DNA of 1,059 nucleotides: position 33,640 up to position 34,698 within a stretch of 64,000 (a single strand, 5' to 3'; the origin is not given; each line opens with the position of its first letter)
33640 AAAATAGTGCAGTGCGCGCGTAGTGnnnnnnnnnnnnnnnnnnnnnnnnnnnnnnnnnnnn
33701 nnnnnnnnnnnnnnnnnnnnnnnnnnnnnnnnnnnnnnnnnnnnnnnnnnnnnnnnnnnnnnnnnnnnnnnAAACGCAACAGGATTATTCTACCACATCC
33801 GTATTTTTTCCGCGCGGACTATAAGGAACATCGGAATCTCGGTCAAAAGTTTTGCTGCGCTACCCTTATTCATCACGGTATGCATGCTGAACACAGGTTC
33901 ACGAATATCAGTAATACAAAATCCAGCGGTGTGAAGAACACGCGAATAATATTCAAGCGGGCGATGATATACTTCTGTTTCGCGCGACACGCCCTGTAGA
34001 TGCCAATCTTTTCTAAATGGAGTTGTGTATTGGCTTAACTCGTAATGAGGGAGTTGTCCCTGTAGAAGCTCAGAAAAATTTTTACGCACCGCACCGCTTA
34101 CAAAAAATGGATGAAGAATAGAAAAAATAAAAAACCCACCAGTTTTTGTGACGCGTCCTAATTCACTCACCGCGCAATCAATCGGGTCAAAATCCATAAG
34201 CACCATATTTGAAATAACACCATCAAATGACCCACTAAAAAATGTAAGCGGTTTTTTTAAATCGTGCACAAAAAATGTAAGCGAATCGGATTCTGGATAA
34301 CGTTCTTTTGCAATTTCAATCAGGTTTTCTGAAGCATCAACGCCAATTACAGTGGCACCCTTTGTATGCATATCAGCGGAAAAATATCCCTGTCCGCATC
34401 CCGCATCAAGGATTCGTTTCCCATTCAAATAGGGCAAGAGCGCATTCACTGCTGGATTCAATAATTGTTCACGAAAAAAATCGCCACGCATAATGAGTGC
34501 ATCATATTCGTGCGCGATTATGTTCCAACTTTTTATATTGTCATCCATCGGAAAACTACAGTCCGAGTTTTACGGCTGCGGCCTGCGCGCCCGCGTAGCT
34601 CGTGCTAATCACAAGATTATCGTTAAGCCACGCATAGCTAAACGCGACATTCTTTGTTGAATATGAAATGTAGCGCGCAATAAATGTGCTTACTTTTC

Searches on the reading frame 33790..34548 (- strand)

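Call 78: search_protein_families(library=pfam, proteins=[window:33790-34548:-], max_evalue=0.00001)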
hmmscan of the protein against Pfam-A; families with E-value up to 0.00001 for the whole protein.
window:33790-34548:- (252 aa): 6 families
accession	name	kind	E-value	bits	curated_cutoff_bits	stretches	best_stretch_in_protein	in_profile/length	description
PF08241.18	Methyltransf_11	-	7.8e-20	71.8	21.2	1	47-142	1-95/95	Methyltransferase domain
PF13649.12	Methyltransf_25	-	1.7e-17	64.3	27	1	46-138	1-97/97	Methyltransferase domain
PF13847.12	Methyltransf_31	-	3.2e-16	59.8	27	1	43-143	4-110/145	Methyltransferase domain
PF13489.12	Methyltransf_23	-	4.6e-13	49.7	27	1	26-173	5-124/164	Methyltransferase domain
PF08242.18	Methyltransf_12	-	9.3e-12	46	30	1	47-140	1-98/98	Methyltransferase domain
PF01209.24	Ubie_methyltran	-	4.9e-07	29.8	20.1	1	10-141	15-150/233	ubiE/COQ5 methyltransferase family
